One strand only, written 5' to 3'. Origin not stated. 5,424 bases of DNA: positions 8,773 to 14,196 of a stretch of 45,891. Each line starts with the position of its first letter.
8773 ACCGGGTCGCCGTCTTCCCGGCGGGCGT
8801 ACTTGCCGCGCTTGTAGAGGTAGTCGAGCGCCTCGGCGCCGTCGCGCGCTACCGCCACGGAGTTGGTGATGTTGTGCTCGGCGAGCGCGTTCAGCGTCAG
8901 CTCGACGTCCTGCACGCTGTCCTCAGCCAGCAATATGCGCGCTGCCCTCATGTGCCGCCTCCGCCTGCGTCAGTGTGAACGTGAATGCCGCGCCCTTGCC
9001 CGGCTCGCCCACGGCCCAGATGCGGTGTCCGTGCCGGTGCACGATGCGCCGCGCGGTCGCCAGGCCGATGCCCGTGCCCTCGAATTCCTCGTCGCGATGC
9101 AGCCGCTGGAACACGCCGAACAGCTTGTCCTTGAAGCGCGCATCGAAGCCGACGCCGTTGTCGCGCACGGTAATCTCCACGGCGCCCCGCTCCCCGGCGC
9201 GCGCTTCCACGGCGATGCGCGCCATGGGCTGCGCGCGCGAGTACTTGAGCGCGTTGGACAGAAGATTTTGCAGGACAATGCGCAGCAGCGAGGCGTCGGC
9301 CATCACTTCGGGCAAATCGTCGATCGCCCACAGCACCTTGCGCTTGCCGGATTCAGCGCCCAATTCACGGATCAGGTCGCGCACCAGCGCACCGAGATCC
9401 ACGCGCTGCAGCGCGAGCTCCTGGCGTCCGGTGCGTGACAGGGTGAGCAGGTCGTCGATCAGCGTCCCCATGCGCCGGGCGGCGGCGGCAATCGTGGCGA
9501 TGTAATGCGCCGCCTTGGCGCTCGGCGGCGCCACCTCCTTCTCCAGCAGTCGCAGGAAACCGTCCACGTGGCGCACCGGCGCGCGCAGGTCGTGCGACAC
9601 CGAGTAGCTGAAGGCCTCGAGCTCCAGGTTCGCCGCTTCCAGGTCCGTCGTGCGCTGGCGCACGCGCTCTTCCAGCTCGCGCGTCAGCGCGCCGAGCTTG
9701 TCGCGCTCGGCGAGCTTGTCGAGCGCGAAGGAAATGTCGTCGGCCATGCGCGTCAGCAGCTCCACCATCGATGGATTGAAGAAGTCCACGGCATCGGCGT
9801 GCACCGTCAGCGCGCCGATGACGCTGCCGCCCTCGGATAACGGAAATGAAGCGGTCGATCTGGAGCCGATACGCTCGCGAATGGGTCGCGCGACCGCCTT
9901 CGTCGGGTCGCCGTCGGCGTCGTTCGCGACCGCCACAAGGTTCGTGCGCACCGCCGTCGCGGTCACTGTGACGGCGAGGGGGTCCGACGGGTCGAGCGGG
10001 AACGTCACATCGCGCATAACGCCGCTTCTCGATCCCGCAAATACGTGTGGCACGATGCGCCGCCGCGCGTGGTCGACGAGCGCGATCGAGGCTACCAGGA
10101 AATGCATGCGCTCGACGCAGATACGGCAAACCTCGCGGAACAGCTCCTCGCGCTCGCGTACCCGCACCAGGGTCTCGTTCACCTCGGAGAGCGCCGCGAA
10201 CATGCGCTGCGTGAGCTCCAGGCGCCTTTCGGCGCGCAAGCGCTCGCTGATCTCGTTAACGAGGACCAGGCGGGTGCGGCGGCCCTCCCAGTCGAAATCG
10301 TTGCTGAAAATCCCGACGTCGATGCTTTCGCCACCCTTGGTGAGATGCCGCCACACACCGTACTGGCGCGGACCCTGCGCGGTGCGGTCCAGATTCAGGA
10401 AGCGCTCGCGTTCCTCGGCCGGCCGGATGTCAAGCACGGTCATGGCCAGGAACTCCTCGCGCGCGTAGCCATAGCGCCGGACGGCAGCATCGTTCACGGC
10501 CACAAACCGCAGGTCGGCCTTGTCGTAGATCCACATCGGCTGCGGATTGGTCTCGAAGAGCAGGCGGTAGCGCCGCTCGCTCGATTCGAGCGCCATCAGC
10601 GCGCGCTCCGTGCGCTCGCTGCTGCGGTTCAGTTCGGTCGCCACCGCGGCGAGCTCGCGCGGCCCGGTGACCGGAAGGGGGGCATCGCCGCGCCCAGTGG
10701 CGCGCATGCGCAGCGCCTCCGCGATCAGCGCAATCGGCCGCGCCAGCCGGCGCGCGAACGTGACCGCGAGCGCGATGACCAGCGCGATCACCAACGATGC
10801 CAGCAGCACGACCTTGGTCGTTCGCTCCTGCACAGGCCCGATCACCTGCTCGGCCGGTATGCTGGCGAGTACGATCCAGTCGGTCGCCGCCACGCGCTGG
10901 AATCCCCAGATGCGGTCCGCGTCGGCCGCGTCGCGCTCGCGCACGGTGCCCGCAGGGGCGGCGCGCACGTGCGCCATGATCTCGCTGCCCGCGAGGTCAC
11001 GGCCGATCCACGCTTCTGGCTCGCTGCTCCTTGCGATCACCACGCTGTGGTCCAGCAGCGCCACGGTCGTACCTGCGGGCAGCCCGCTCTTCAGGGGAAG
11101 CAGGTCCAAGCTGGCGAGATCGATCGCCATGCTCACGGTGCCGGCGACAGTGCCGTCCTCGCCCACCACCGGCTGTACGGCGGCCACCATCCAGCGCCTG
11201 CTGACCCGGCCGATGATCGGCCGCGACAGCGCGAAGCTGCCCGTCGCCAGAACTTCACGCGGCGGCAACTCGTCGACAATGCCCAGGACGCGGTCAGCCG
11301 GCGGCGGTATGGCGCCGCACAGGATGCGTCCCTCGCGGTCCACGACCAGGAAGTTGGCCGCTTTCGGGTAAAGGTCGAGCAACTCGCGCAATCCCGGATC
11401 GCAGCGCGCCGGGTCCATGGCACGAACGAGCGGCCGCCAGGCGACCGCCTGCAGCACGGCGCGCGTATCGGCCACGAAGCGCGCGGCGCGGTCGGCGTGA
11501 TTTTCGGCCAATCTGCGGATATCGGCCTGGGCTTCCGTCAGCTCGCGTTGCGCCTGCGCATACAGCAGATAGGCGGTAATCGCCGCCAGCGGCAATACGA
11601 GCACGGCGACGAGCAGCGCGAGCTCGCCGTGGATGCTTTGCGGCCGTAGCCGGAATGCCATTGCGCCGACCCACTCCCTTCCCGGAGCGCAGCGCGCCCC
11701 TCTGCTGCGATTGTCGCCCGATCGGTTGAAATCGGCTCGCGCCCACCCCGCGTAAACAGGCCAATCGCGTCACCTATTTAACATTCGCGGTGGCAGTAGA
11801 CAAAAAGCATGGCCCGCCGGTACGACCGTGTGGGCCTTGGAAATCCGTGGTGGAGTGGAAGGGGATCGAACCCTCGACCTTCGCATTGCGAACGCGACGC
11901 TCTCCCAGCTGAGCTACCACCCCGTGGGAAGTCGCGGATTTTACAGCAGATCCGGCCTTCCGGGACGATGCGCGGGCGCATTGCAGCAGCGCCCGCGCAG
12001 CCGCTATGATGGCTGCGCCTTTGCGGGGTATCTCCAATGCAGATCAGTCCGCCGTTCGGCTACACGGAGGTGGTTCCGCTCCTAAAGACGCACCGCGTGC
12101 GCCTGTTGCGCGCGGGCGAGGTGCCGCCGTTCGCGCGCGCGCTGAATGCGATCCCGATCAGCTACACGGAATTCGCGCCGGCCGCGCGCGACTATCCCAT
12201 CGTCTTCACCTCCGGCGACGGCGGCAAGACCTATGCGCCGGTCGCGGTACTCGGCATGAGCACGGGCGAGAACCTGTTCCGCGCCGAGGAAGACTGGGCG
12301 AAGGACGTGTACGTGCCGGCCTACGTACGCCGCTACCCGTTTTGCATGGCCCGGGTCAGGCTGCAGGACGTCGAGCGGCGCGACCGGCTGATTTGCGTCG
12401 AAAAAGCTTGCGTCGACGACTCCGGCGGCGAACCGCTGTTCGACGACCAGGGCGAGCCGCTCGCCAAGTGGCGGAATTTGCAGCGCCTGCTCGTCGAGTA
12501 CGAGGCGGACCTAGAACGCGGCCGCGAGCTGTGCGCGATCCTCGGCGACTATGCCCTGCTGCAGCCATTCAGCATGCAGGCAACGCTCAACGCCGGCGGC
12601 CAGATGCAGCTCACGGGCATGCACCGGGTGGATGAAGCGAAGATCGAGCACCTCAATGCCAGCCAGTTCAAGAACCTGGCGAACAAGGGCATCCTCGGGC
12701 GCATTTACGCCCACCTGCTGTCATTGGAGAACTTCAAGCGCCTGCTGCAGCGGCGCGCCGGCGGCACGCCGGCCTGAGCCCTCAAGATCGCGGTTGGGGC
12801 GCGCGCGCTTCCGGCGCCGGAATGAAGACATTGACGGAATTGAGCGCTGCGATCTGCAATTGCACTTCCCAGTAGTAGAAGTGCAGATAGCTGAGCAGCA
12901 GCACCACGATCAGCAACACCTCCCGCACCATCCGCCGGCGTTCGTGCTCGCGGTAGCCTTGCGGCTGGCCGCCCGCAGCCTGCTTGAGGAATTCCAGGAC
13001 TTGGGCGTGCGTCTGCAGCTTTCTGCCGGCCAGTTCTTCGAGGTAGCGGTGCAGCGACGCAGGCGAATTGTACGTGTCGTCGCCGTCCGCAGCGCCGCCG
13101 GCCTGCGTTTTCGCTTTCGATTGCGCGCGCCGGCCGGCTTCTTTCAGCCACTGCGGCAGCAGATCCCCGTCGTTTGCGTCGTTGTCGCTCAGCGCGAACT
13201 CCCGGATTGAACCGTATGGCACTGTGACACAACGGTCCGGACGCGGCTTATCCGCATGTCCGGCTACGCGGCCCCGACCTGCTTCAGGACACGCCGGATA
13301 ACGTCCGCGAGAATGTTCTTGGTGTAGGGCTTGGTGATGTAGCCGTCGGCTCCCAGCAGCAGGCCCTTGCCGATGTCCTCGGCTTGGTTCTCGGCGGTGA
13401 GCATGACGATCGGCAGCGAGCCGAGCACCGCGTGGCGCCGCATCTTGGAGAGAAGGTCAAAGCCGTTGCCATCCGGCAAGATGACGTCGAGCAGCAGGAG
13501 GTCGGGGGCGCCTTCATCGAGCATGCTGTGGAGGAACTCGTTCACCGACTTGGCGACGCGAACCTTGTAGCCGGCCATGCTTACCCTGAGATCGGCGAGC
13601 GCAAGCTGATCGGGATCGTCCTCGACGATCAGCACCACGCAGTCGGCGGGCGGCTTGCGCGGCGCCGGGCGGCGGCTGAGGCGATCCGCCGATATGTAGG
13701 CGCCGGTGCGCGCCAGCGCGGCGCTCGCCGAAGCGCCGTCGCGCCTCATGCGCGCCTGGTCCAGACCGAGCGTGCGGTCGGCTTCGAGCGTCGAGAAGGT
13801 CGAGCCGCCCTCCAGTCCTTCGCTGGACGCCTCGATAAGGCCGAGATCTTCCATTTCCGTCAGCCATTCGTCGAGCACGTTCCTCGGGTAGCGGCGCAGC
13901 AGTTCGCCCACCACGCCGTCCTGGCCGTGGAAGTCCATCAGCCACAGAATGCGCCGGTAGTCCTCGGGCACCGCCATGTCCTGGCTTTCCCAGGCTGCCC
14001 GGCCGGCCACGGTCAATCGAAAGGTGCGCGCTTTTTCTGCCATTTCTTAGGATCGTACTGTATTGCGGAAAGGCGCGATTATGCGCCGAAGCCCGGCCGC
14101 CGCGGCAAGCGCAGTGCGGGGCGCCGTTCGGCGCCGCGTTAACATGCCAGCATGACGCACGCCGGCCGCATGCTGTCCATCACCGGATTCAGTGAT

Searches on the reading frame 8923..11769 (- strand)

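Call 48: search_protein_families(library=pfam, proteins=[window:8923-11769:-], max_evalue=0.0001)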
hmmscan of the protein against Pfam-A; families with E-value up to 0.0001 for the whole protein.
window:8923-11769:- (948 aa): 8 families
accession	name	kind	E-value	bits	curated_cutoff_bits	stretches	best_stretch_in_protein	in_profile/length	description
PF02518.31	HATPase_c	-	3.4e-24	85.8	26.4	1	825-935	2-109/111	Histidine kinase-, DNA gyrase B-, and HSP90-like ATPase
PF13185.12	GAF_2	-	1.3e-15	58.3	28.6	1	539-684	3-136/136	GAF domain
PF00512.31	HisKA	-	1.7e-13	50.8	26.9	1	718-780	3-63/66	His Kinase A (phospho-acceptor) domain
PF13188.13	PAS_8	-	1.7e-08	34.5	21.8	1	399-456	1-57/65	PAS domain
PF01590.32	GAF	-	4.8e-08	34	22.4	1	540-683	2-133/133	GAF domain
PF00672.30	HAMP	-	7.2e-07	29.9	25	1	338-388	2-52/53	HAMP domain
PF00989.32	PAS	-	7.2e-06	26.4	22.6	1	400-499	2-103/113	PAS fold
PF02743.24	dCache_1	-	9.7e-05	22.4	45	0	68-241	17-175/240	Cache domain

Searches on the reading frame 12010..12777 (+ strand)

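Call 48: search_protein_families(library=pfam, proteins=[window:12010-12777:+], max_evalue=0.0001)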
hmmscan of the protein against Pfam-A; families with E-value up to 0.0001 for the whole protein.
window:12010-12777:+ (255 aa): 1 family
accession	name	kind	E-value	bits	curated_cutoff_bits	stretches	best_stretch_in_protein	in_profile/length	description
PF07277.16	SapC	-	1.2e-55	189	28.9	1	28-245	6-220/220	SapC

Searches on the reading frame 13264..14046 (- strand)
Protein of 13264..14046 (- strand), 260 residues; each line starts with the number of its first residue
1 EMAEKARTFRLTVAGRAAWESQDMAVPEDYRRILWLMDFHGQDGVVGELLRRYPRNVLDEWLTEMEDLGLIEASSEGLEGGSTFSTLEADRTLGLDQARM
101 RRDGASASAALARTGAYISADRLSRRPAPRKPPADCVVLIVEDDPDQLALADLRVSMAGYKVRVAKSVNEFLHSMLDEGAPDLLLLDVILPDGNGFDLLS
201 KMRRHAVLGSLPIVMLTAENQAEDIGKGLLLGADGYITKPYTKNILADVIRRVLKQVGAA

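Call 48: search_protein_families(library=pfam, proteins=[window:13264-14046:-], max_evalue=0.0001)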
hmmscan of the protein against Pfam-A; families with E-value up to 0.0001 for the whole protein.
window:13264-14046:- (260 aa): 1 family
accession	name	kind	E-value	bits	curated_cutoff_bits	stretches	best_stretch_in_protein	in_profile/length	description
PF00072.30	Response_reg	-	2.3e-23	82.9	30.2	1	138-250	1-110/111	Response regulator receiver domain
